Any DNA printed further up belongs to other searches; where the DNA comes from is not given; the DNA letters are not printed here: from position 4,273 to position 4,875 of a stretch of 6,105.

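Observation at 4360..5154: Self-contained promoter, two unassigned ORFs and terminator (moron-like cassette) downstream of the pilot gene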

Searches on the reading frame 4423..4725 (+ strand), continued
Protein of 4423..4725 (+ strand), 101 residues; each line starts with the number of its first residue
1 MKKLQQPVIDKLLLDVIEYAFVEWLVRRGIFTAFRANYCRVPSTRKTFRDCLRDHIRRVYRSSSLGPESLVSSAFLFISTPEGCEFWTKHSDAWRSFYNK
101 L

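Call 99: find_related_loci(query=L094:3398-4876:-, collection=genome_contigs, flank=6000)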
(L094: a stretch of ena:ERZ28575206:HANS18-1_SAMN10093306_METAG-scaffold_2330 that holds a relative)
Query L094:3398-4876:- (492 aa) in genome_contigs; peptide patterns used: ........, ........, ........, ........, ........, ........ (x = any residue, [..] = any of these).
600 stretches matched a pattern (row limit reached: there are more); 597 encode a relative of the query (tblastn E <= 1e-3); the best 80 are kept; 80 distinct loci.
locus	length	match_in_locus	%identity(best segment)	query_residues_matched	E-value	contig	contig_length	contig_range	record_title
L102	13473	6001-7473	81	2-492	0e+0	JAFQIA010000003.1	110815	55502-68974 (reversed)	MAG: Clostridia bacterium isolate RGIG1838 Goat_Cecum-5__c89450, whole genome shotgun sequence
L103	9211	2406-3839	83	15-492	0e+0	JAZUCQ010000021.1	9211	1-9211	MAG: Clostridia bacterium isolate T1900045313_YK20190002.MAGScoT_cleanbin_000083 SGB_6256_k141_348328, whole genome shot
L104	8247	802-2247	79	12-492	0e+0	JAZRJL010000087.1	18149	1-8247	MAG: Clostridia bacterium isolate T1900045466_YK20190157.MAGScoT_cleanbin_000018 SGB_7212_k141_879524, whole genome shot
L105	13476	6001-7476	73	3-492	0e+0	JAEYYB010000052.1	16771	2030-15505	MAG: Bacillota bacterium isolate OH_CBlB_339 k127_414713, whole genome shotgun sequence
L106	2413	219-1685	73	4-492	0e+0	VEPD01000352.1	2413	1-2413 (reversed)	MAG: Ruminiclostridium sp. isolate MnB_11 Mn-Ruminiclostridium-1_247103, whole genome shotgun sequence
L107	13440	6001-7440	73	13-492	0e+0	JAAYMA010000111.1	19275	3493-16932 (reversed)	MAG: Clostridiaceae bacterium isolate AS20ysBPTH_144 90009_AS20, whole genome shotgun sequence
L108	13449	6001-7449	73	10-492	0e+0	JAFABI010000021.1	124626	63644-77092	MAG: Bacillota bacterium isolate OH_SBB_121 k127_954282, whole genome shotgun sequence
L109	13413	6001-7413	76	21-492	0e+0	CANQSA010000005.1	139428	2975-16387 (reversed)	MAG: uncultured Lachnospiraceae bacterium isolate Lapin-021__bin41 genome assembly, contig: Lapin-021__NODE_123_length_1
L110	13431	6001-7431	73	17-492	0e+0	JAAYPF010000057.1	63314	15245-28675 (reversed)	MAG: Clostridiaceae bacterium isolate AS22ysBPME_170 43746_AS22, whole genome shotgun sequence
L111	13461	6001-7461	73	8-492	0e+0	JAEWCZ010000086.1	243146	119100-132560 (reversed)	MAG: Bacillota bacterium isolate OH_PBB_78 k127_631475, whole genome shotgun sequence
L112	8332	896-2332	72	14-492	0e+0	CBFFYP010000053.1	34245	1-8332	MAG: uncultured Lachnospiraceae bacterium isolate ena-SAMPLE-TAB-24-07-2025-15:39:17:973-14924 genome assembly, contig:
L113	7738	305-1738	73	15-492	0e+0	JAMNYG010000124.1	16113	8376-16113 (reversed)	MAG: Bacillota bacterium isolate Bin_20 Bin_20_scaffold_3286, whole genome shotgun sequence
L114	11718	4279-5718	73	13-492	0e+0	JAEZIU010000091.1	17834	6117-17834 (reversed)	MAG: Bacillota bacterium isolate OH_CDB_200 k127_557558, whole genome shotgun sequence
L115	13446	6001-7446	73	13-492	0e+0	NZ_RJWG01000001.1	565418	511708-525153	Clostridium prolinivorans strain PYR-10 scaffold1, whole genome shotgun sequence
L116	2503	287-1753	71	4-492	0e+0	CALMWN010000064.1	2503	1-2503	MAG TPA_asm: uncultured Clostridia bacterium isolate SRR5215466_bin.117_CONCOCT_v1.1_MAG genome assembly, contig: ERZ781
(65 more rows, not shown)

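Call 101: search_protein_families(library=ncbifam, proteins=[window:4423-4725:+, P0299, P0303, P0308, P0318, P0327, P0282, P0274, P0310], max_evalue=1)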
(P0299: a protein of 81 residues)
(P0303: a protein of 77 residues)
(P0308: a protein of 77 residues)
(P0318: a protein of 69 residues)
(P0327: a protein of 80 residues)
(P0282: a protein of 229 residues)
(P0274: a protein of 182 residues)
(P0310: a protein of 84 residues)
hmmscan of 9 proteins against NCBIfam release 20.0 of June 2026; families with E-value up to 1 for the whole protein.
window:4423-4725:+ (101 aa): 0 families

P0299 (81 aa): 0 families

P0303 (77 aa): 0 families

P0308 (77 aa): 0 families

P0318 (69 aa): 0 families

P0327 (80 aa): 0 families

P0282 (229 aa): 0 families

P0274 (182 aa): 0 families

P0310 (84 aa): 0 families

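Call 102: search_protein_families(library=pfam, proteins=[P0299, P0303, P0308, P0318, P0327, P0310, P0274, P0297, P0320, P0323], max_evalue=1)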
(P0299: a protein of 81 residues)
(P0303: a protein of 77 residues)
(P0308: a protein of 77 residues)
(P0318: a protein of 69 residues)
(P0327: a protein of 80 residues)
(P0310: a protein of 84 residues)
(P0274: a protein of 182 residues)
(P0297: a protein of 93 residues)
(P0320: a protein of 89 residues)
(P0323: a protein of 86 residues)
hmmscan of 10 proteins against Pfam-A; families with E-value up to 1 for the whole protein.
P0299 (81 aa): 1 family
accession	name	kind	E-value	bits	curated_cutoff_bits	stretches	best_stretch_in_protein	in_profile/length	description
PF14607.12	GxDLY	-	0.083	13.1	27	1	13-71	47-102/146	N-terminus of Esterase_SGNH_hydro-type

P0303 (77 aa): 3 families
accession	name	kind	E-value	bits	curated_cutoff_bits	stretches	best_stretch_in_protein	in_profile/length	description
PF03452.20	Anp1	-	0.075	12.9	28.8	1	21-74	28-79/263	Anp1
PF03801.18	Ndc80_HEC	-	0.11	12.7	25.1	1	1-45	43-87/147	HEC/Ndc80p family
PF13026.12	DUF3887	-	0.4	11.8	31.8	0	3-40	2-42/91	Protein of unknown function (DUF3887)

P0308 (77 aa): 0 families

P0318 (69 aa): 0 families

P0327 (80 aa): 0 families

P0310 (84 aa): 1 family
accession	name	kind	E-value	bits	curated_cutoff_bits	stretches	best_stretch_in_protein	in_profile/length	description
PF16484.10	CPT_N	-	0.17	12.3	27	0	55-70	9-24/47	Carnitine O-palmitoyltransferase N-terminus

P0274 (182 aa): 0 families

P0297 (93 aa): 0 families

P0320 (89 aa): 0 families

P0323 (86 aa): 0 families

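Call 104: find_homologous_proteins(query=A4, max_evalue=0.001)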
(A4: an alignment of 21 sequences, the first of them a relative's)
Query A4 (21 sequences) (69 aa, profile of the alignment): 68 proteins with E <= 0.001 among 3325 candidates.
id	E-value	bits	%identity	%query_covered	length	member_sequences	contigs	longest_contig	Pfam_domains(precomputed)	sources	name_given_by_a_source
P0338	5.2e-24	102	43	51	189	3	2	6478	-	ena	-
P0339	1.8e-22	97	56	46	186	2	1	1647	-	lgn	-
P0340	4.3e-22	96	46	57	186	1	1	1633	-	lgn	-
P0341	5.2e-22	96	46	38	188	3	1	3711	-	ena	-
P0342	5.7e-22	96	56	46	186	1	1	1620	-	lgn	-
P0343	1.3e-21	95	38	57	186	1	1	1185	-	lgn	-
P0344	2.8e-21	94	36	57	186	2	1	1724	-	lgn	-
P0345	3.5e-21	93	34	83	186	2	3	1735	-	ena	-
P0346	5.7e-21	93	52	45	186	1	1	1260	-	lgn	-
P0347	8.1e-21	92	50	46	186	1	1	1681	-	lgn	-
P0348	8.8e-21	92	40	51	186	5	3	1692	-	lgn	-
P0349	1.7e-20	91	41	57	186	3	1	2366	-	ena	-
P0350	2.0e-20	91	46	51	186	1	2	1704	-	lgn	-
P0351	8.2e-20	89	46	51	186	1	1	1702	-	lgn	-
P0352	1.2e-18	85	41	57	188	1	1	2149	-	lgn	-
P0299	5.9e-18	83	41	49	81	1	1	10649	-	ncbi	-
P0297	2.2e-17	81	29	96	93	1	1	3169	-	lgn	-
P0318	4.3e-17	80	100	100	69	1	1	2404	-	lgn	-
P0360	7.7e-13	67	50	43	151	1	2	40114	-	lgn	-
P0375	1.2e-6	47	47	49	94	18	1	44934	-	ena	-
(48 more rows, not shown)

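Call 105: find_encoding_contigs(protein=P0338, flank=7000, max_places=2)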
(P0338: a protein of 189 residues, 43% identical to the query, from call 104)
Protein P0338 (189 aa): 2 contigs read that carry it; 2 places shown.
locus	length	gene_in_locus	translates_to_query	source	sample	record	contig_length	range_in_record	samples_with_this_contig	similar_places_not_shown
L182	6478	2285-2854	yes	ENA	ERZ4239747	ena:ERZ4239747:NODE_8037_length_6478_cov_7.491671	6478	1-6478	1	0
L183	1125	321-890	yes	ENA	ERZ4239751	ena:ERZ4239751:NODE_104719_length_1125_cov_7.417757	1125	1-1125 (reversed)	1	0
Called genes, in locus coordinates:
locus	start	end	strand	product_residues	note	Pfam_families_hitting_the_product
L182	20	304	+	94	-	-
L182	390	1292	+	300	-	PF06067:DUF932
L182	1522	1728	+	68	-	-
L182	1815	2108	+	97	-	-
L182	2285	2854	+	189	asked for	-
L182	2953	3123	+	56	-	-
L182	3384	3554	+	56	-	-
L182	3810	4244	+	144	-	PF05732:RepL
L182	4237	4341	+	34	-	-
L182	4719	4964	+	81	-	-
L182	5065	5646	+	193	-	-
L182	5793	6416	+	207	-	-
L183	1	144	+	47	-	?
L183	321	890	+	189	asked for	-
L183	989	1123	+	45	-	?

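Call 106: find_encoding_contigs(protein=P0375, flank=10000, max_places=2)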
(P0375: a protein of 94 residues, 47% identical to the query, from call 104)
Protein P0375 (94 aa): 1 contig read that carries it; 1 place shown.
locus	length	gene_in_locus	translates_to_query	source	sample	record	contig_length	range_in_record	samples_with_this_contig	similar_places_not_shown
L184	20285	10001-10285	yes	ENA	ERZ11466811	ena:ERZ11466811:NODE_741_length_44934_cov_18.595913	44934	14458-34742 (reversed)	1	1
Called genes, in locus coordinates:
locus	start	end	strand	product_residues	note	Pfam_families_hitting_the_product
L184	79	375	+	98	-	-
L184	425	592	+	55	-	-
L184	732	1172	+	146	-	PF05732:RepL (faint)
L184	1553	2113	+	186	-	-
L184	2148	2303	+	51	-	-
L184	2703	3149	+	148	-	-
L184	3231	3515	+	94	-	-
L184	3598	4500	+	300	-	PF06067:DUF932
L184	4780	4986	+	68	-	-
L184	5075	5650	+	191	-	-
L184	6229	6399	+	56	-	-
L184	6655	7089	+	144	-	PF05732:RepL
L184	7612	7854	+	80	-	-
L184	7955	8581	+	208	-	-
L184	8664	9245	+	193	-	-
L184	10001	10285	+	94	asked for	-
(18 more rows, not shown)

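Call 107: find_encoding_contigs(protein=P0360, flank=10000, max_places=2)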
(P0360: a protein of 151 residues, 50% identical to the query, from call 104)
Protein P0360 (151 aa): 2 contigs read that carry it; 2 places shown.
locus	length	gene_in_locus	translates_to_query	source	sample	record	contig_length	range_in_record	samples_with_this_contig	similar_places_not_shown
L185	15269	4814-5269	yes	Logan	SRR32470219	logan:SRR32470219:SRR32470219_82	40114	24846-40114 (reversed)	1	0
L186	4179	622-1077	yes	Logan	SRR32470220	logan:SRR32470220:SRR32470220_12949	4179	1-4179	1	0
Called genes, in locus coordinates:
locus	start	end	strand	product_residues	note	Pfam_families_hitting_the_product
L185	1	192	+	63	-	?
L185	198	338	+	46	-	-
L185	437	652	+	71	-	-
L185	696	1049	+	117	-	-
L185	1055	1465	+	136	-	-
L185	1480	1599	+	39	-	-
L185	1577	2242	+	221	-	-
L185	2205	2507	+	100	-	-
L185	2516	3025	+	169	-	-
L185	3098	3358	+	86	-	-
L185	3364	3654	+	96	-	-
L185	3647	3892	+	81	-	-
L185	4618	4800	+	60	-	-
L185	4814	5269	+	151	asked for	-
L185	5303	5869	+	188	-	PF00210:Ferritin (weak)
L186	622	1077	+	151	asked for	-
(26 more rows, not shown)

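Call 116: search_solved_structures(query=A2, max_evalue=10)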
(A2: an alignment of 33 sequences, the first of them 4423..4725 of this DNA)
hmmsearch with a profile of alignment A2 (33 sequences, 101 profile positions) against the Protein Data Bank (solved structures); distinct sequences matched with E-value up to 10: 0.
